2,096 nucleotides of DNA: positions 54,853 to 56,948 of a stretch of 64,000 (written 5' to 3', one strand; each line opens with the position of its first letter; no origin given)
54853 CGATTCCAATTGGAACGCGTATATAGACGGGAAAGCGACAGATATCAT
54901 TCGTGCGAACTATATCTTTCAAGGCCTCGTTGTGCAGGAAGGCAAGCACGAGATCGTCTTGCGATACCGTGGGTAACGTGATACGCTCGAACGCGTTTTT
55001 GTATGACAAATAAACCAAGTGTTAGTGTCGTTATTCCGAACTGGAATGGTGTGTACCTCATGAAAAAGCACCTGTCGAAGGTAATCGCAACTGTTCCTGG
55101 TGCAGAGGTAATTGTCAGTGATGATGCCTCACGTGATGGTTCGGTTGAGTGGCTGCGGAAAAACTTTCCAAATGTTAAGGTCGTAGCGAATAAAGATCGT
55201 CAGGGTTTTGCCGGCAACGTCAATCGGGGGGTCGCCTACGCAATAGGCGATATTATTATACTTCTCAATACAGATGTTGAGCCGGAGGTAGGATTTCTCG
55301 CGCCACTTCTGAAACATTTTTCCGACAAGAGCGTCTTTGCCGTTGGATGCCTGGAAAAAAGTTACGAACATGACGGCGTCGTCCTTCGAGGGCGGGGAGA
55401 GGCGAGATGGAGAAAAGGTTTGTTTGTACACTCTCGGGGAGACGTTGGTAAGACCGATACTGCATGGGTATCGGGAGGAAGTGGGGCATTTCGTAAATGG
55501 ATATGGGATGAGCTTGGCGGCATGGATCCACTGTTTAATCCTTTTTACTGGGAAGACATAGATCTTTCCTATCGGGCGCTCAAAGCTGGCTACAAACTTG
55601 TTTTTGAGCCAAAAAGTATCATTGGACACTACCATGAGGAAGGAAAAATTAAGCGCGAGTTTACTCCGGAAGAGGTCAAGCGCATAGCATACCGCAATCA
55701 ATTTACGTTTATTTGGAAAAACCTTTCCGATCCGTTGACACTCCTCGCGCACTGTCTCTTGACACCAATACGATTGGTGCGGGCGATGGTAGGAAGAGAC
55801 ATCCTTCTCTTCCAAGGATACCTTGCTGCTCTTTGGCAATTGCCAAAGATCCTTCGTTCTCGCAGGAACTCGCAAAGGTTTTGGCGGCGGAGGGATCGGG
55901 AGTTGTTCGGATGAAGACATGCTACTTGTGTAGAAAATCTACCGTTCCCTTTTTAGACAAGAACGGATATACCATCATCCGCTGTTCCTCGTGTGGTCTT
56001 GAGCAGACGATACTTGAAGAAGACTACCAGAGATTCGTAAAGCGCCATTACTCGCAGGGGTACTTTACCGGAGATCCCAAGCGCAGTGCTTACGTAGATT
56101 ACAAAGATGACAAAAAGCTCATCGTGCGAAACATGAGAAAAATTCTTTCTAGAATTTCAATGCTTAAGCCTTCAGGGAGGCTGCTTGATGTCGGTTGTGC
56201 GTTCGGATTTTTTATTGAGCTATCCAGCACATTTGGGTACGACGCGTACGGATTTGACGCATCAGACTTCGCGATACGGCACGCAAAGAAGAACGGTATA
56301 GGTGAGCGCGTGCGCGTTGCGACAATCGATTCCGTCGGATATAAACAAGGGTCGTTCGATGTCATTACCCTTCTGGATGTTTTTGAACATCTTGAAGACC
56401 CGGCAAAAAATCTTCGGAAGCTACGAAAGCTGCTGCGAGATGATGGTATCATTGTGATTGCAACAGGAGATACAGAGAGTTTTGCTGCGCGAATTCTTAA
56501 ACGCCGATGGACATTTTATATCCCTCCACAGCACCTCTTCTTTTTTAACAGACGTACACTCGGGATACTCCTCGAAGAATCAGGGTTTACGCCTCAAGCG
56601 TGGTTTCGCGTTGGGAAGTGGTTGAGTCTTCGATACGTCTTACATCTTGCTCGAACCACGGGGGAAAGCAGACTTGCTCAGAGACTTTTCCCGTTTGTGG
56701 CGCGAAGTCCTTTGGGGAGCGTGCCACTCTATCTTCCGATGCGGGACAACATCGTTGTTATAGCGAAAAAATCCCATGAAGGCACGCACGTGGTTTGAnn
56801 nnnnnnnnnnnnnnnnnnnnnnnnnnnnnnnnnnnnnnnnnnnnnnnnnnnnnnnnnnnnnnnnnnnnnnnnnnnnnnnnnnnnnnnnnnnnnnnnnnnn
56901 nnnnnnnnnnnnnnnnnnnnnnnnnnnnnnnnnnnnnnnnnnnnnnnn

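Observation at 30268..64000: Thirty-four-kb glycosylation island with about ten GT-C membrane glycosyltransferases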

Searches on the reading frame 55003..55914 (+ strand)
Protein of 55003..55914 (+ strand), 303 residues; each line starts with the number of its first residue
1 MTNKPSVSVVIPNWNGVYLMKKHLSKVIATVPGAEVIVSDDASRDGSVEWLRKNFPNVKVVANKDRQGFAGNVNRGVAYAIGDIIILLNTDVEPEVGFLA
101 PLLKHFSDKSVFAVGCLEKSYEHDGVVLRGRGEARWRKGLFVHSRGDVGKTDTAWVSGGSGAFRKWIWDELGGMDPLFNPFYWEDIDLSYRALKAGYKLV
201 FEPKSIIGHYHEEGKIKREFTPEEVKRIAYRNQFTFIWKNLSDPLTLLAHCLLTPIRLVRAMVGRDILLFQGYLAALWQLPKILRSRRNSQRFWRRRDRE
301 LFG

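Call 6: search_protein_families(library=pfam, proteins=[window:55003-55914:+])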
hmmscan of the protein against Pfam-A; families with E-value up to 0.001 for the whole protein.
window:55003-55914:+ (303 aa): 3 families
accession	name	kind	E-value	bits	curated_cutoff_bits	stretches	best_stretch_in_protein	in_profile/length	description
PF00535.33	Glycos_transf_2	-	2.9e-20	73.3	23.3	1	8-136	1-132/168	Glycosyl transferase family 2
PF13641.12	Glyco_tranf_2_3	-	1.1e-15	58.7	27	1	5-213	1-215/230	Glycosyltransferase like family 2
PF13632.12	Glyco_trans_2_3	-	5.4e-05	23.5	27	1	84-209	1-123/198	Glycosyl transferase family group 2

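Call 26: search_protein_families(library=ncbifam, proteins=[window:55003-55914:+], max_evalue=0.00001)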
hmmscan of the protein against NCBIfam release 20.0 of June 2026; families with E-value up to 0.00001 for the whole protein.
window:55003-55914:+ (303 aa): 8 families
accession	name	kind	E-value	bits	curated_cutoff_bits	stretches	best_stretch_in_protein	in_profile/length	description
TIGR03965.1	mycofact_glyco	equivalog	5e-20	71.8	280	1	4-212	73-283/467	mycofactocin biosynthesis glycosyltransferase MftF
NF041875.1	EPS_EpsD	equivalog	3.5e-18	66.1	370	1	7-216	1-213/325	exopolysaccharide biosynthesis glycosyltransferase EpsD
TIGR04283.1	glyco_like_mftF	equivalog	1.8e-11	44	182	1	7-147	1-138/221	TIGR04283 family arsenosugar biosynthesis glycosyltransferase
TIGR03937.1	PgaC_IcaA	equivalog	3.9e-11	42.6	422.3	1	3-206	43-247/407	poly-beta-1,6-N-acetyl-D-glucosamine synthase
NF050050.1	ProtGlycPglI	equivalog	2.2e-08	33.8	500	1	5-107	2-109/306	GalNAc(5)-diNAcBac-PP-undecaprenol beta-1,3-glucosyltransferase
NF007482.0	PRK10073.1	equivalog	1.1e-07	31.2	423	1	2-91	3-95/334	glycosyltransferase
TIGR01556.1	rhamnosyltran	subfamily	1.1e-06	28.1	200.55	1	23-218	9-209/281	rhamnosyltransferase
NF038299.1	EPS_HpsN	equivalog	1.3e-06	27.7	425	0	5-110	1-110/317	hormogonium polysaccharide biosynthesis glycosyltransferase HpsN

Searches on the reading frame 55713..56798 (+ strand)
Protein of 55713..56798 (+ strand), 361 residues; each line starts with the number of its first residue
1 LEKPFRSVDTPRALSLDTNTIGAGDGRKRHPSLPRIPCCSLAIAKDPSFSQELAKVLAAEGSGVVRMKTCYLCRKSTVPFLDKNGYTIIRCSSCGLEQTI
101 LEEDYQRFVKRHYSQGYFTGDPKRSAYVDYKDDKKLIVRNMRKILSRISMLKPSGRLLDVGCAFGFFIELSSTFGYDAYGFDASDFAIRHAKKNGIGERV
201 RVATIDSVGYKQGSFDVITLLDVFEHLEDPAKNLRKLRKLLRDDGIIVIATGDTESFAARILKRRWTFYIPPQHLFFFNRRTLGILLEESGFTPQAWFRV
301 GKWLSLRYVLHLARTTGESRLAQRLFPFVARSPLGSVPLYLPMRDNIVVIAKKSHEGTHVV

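Call 6: search_protein_families(library=pfam, proteins=[window:55713-56798:+])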
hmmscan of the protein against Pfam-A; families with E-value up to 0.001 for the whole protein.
window:55713-56798:+ (361 aa): 7 families
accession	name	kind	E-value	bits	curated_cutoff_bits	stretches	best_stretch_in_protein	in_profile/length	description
PF13489.12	Methyltransf_23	-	3e-27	95.8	27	1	139-293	7-160/164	Methyltransferase domain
PF08241.18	Methyltransf_11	-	2.7e-16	60.4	21.2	1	158-249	1-95/95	Methyltransferase domain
PF13847.12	Methyltransf_31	-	1.8e-12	47.6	27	1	153-256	3-116/145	Methyltransferase domain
PF08242.18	Methyltransf_12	-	2.6e-12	47.8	30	1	158-247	1-98/98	Methyltransferase domain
PF13649.12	Methyltransf_25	-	2.1e-10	41.6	27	1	158-245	2-97/97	Methyltransferase domain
PF02353.26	CMAS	-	6.4e-05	22.8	27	1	142-251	52-166/273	Mycolic acid cyclopropane synthetase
PF07021.18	MetW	-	0.00036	20.7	21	1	149-239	9-100/193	Methionine biosynthesis protein MetW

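Call 26: search_protein_families(library=ncbifam, proteins=[window:55713-56798:+], max_evalue=0.00001)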
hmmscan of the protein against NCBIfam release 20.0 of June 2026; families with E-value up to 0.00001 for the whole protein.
window:55713-56798:+ (361 aa): 9 families
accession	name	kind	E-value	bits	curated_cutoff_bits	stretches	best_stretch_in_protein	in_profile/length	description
TIGR01983.1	UbiG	equivalog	5e-13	48.9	102.95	1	149-261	49-165/228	bifunctional 2-polyprenyl-6-hydroxyphenol methylase/3-demethylubiquinol 3-O-methyltransferase UbiG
NF045667.1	MTase_DVU1556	equivalog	2.2e-11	43.6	155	1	149-250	18-120/213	DVU_1556 family methyltransferase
TIGR04345.1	ovoA_Cterm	equivalog_domain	1.4e-07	31.3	170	0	213-252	133-172/242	putative 4-mercaptohistidine N1-methyltransferase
NF043040.1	corrin_prot_MT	hypoth_equivalog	3.9e-07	29.7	180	1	144-264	34-159/216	corrinoid protein-associated methyltransferase CpaM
NF008686.0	PRK11705.1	equivalog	4e-07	29.4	400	1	144-252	159-268/383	cyclopropane fatty acyl phospholipid synthase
NF041255.1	mycofact_MftM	equivalog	8.7e-07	28.5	200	1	144-231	130-221/289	mycofactocin oligosaccharide methyltransferase MftM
NF040703.1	cyclopro_CfaB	exception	7e-06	25.1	650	1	142-247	148-261/393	C17 cyclopropane fatty acid synthase CfaB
NF011650.0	PRK15068.1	equivalog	8.5e-06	24.8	209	0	144-251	114-227/324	tRNA 5-methoxyuridine(34)/uridine 5-oxyacetic acid(34) synthase CmoB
NF053839.1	CPFASynBruc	equivalog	9.8e-06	24.8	600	0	141-250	163-277/410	cyclopropane fatty acid synthase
